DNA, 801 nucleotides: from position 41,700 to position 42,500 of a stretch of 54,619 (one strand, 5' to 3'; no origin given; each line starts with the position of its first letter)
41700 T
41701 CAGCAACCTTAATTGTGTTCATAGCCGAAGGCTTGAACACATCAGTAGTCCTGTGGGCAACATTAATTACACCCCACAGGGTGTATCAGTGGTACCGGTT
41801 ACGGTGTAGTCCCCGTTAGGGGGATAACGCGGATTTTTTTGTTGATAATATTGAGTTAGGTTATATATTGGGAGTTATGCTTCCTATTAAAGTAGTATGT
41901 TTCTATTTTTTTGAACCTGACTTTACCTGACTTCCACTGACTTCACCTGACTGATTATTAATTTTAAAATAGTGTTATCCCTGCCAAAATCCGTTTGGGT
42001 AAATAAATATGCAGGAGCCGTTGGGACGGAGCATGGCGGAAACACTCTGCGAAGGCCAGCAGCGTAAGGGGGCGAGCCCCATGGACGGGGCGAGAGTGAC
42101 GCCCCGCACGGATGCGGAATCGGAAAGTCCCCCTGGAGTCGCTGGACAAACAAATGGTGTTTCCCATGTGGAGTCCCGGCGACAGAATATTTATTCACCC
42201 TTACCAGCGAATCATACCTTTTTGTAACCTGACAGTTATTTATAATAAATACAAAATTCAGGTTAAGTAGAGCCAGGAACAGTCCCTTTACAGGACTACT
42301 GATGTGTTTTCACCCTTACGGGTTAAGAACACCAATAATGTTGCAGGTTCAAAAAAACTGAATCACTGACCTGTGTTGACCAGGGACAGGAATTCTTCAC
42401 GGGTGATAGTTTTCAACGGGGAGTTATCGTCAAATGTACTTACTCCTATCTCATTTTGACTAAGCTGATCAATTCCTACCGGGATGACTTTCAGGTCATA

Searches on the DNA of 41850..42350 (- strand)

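Call 5: search_rna_families(source=window, start=41850, end=42350, threshold=evalue, max_evalue=10, show_alignments=3)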
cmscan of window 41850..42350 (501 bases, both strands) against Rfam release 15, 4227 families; matches with E-value up to 10: 4.
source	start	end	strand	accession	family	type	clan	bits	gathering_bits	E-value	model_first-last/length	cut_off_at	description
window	41942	42003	+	RF00213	snoR38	Gene; snRNA; snoRNA; CD-box;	-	19.7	45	1.7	1-91/91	no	Small nucleolar RNA R38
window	42050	42091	+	RF02226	sX7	Gene; sRNA;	-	15.5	55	1.7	59-92/95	no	Xanthomonas sRNA sX7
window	42228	42342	-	RF02634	EF3314_EF3315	Gene; sRNA;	-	15.1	100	0.5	1-141/141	no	Enterococcus sRNA EF3314_EF3315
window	42280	42297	-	RF01346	CRISPR-DR36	Gene; CRISPR;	-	12.4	38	5.7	15-32/36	no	CRISPR RNA direct repeat element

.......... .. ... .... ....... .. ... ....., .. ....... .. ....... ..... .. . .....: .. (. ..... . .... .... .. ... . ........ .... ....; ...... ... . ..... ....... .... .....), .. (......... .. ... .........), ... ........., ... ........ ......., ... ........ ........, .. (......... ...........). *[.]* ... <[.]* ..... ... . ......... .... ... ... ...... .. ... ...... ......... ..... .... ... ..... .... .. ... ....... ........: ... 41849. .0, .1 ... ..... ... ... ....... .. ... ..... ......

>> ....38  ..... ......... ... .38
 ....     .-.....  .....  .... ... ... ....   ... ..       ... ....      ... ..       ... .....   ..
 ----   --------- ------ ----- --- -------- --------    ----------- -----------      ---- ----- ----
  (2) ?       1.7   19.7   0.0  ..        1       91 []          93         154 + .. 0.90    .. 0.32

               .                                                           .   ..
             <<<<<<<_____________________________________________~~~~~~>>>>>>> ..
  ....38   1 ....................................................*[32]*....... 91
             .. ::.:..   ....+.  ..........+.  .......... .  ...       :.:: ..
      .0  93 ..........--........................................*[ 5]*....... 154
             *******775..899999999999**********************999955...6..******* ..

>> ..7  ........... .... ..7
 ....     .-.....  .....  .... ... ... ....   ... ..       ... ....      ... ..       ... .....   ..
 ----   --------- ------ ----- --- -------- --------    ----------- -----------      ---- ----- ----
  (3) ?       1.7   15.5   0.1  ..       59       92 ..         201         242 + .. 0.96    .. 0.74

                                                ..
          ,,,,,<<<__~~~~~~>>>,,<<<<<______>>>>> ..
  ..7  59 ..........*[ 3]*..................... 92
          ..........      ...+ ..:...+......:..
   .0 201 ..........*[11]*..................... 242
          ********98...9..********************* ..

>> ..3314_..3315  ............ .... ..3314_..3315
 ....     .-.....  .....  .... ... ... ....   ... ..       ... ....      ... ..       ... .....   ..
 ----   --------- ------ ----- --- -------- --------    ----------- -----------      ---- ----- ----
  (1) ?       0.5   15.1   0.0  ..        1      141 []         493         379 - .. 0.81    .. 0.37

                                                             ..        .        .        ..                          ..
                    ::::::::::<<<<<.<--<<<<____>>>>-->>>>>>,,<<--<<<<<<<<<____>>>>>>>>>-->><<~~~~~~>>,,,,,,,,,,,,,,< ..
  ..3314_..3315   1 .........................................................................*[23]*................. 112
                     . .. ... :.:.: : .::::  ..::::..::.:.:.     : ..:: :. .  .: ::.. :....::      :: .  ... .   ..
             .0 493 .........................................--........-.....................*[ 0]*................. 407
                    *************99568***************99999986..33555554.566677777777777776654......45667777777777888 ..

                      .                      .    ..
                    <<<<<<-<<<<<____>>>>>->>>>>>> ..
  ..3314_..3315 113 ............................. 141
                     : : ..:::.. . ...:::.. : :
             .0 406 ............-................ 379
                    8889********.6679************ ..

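Call 16: search_dna_similar(query=window:41970-42225:-, collection=plasmids, mode=distant, max_evalue=0.01)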
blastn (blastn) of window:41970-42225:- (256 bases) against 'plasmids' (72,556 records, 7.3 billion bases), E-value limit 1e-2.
No match.

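Call 17: search_dna_similar(query=window:41970-42225:-, collection=phages, mode=distant, max_evalue=0.01)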
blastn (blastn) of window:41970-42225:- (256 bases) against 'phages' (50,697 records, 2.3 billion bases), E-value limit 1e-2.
No match.
